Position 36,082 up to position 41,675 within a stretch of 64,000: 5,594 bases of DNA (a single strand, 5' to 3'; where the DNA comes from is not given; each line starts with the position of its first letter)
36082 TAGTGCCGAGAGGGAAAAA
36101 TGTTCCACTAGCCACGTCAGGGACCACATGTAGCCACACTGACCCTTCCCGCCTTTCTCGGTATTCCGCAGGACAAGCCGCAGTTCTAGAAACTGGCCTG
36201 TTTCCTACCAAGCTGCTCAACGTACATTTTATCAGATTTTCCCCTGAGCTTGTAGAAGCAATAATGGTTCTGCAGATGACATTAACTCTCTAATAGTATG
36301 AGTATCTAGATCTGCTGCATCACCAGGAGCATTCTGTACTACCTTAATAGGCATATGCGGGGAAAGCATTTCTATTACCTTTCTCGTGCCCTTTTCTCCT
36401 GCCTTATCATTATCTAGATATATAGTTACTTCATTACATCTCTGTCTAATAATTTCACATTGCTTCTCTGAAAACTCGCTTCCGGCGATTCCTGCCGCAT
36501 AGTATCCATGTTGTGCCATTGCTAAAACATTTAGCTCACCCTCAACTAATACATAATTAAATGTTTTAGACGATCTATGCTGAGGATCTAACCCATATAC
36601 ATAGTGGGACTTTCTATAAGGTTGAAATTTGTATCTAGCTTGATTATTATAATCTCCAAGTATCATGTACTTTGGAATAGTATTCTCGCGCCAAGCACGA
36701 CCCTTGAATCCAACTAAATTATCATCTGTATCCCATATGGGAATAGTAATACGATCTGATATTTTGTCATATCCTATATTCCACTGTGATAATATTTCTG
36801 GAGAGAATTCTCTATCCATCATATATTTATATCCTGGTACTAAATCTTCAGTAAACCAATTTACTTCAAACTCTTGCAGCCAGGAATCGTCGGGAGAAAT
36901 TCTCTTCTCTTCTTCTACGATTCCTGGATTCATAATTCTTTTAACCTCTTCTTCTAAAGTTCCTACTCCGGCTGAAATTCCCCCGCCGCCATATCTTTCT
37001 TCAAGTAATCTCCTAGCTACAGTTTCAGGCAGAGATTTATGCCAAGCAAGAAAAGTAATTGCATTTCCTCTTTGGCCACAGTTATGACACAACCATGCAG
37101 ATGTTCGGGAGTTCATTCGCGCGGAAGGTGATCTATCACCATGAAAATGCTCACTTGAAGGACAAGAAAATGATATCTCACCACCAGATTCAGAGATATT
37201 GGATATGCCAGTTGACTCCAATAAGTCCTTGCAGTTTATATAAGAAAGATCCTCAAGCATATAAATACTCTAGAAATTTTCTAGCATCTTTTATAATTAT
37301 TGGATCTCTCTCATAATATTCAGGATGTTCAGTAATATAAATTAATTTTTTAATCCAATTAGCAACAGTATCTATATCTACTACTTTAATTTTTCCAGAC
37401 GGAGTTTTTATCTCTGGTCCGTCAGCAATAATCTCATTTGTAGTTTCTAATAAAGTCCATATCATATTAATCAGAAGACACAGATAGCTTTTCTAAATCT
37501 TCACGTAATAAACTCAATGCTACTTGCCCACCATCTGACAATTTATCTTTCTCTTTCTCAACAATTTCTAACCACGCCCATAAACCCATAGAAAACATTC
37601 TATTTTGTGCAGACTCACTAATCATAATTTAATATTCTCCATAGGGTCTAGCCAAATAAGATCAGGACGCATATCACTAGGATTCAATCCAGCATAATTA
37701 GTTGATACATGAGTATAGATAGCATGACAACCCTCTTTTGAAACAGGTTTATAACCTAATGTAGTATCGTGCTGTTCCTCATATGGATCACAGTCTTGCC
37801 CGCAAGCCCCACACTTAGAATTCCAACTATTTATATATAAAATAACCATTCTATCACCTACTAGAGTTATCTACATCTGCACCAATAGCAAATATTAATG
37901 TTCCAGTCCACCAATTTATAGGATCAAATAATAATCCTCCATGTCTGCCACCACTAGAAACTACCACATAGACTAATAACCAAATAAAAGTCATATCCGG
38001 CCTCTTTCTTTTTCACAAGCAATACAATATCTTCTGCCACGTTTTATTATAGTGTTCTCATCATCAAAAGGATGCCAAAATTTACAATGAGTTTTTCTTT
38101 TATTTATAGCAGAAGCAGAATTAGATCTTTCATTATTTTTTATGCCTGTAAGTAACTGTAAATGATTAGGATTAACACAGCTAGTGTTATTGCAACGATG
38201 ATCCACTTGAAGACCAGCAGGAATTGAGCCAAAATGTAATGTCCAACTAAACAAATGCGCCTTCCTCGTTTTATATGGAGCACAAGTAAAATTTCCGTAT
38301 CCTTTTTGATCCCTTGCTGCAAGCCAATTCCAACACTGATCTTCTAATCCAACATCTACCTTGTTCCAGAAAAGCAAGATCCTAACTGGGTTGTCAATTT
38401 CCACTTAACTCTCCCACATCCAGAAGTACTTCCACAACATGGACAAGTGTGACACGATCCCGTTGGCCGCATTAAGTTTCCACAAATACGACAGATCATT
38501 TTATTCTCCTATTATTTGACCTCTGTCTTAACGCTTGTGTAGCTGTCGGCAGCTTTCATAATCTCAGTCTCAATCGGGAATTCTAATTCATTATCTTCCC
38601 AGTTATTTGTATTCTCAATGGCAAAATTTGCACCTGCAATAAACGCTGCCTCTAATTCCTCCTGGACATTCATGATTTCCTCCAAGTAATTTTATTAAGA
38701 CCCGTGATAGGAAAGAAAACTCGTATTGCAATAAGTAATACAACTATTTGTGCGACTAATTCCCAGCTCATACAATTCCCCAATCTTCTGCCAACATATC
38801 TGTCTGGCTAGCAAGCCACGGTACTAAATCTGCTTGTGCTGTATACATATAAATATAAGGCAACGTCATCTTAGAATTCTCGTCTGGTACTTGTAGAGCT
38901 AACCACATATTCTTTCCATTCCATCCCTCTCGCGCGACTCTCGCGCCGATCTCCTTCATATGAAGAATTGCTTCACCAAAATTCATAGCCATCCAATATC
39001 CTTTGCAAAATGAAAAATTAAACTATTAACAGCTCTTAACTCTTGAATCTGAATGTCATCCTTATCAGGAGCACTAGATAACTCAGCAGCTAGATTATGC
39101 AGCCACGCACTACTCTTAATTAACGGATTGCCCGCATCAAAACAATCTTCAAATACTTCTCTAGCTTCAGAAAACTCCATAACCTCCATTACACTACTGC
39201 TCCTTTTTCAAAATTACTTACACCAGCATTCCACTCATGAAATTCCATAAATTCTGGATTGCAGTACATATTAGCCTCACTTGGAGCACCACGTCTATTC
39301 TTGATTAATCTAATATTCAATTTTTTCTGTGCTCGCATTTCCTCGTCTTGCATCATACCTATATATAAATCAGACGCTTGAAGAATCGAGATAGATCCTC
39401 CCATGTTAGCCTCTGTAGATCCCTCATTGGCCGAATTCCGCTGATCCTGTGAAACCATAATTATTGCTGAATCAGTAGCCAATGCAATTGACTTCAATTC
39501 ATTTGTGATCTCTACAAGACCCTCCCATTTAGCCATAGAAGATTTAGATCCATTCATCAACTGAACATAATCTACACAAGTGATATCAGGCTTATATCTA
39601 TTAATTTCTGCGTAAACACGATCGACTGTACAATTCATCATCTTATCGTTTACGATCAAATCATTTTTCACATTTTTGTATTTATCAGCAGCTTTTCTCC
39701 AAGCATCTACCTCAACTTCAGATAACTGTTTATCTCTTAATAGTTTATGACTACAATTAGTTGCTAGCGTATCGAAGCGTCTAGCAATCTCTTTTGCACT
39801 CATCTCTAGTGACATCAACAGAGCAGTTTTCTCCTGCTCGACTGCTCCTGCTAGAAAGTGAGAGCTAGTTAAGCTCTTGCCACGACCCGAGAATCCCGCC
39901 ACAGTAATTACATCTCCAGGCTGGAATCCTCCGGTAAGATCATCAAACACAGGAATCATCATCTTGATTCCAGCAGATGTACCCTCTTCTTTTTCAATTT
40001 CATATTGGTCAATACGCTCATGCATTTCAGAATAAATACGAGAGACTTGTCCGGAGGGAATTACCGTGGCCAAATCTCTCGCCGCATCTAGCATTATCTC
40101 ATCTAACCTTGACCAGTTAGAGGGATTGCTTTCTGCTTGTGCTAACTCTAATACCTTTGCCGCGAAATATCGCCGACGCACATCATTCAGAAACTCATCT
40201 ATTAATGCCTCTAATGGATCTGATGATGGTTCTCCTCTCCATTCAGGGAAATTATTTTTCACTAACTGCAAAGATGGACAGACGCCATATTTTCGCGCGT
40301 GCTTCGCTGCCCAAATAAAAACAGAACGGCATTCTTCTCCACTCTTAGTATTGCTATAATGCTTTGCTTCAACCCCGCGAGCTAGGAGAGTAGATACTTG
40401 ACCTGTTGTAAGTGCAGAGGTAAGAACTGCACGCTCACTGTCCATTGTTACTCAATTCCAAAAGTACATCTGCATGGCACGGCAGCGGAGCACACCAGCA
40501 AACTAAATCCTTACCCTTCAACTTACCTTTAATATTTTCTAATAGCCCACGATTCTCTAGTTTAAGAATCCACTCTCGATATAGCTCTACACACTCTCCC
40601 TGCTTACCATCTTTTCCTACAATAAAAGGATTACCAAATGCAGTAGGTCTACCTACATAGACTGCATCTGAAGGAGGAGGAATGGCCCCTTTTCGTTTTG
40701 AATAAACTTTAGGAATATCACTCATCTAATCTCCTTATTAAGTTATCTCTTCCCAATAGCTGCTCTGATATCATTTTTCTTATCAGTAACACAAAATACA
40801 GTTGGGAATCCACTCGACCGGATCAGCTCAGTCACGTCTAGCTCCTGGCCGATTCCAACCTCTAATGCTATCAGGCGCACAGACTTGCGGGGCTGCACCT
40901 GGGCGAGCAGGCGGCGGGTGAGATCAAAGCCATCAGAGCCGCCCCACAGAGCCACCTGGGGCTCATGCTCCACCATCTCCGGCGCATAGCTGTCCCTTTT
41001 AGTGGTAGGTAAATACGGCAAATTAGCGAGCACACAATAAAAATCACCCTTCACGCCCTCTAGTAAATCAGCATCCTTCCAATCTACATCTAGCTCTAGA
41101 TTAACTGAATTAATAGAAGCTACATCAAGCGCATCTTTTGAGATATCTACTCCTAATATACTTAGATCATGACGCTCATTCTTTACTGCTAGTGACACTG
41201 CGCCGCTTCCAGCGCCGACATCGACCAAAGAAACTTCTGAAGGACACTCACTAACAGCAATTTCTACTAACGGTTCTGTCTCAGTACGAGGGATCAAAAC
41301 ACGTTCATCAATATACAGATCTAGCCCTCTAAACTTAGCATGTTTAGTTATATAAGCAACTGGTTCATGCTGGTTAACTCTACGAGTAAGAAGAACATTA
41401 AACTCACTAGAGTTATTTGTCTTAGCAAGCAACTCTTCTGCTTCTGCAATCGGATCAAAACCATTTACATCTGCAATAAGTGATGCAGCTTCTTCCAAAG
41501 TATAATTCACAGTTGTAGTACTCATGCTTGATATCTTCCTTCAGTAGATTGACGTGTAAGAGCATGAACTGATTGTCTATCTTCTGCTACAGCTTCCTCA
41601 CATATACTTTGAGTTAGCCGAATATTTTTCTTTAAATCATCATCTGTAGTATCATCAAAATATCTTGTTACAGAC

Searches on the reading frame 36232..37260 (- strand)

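Call 78: search_protein_families(library=pfam, proteins=[window:36232-37260:-], max_evalue=0.001)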
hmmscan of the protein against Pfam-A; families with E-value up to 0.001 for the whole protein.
window:36232-37260:- (342 aa): 6 families
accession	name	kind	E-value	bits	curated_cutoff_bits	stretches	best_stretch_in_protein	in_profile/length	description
PF13155.12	Toprim_2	-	3e-10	40.8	22.1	1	237-309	1-77/88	Toprim-like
PF08275.17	DNAG_N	-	7.2e-09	36.3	26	1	164-225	72-125/128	DNA primase catalytic core, N-terminal domain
PF01807.25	Zn_ribbon_DnaG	-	2.4e-06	27.7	24.9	1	25-75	28-74/98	CHC2 zinc finger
PF13662.12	Toprim_4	-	3.7e-06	27.5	25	1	237-307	4-83/85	Toprim domain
PF01751.28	Toprim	-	9.6e-05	22.9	23.1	1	237-301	3-86/96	Toprim domain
PF13362.12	Toprim_3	-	0.00017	22.4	27.2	1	237-317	3-87/95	Toprim domain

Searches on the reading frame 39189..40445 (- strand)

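Call 78: search_protein_families(library=pfam, proteins=[window:39189-40445:-], max_evalue=0.001)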
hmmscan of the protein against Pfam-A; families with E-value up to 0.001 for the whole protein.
window:39189-40445:- (418 aa): 3 families
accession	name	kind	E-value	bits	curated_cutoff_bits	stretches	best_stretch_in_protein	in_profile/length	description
PF03796.21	DnaB_C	-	1.8e-29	103.4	27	1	159-403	1-254/255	DnaB-like helicase C terminal domain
PF06745.19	ATPase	-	1.7e-13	51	26.6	1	161-343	2-167/231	KaiC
PF13481.12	AAA_25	-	3.4e-05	24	27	1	163-333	18-189/195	AAA domain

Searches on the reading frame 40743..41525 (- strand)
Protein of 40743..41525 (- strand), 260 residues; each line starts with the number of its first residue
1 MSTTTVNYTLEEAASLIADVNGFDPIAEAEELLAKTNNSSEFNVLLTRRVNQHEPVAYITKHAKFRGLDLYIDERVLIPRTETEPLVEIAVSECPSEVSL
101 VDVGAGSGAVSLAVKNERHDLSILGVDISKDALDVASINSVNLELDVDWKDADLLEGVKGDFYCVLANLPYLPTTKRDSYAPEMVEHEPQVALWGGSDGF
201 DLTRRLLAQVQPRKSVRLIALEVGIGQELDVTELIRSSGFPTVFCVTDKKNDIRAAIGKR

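Call 78: search_protein_families(library=pfam, proteins=[window:40743-41525:-], max_evalue=0.001)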
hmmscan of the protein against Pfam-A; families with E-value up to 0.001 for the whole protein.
window:40743-41525:- (260 aa): 5 families
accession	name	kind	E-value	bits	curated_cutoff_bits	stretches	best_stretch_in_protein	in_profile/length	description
PF05175.20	MTS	-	9e-09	35.6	23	1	98-190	33-128/170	Methyltransferase small domain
PF13649.12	Methyltransf_25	-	4e-07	31.1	27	1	101-184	2-89/97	Methyltransferase domain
PF08242.18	Methyltransf_12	-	6.2e-05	24.1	30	1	101-137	1-37/98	Methyltransferase domain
PF13847.12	Methyltransf_31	-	8.2e-05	22.8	27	1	98-146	5-54/145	Methyltransferase domain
PF08241.18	Methyltransf_11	-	0.00031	21.8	21.2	0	101-154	1-51/95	Methyltransferase domain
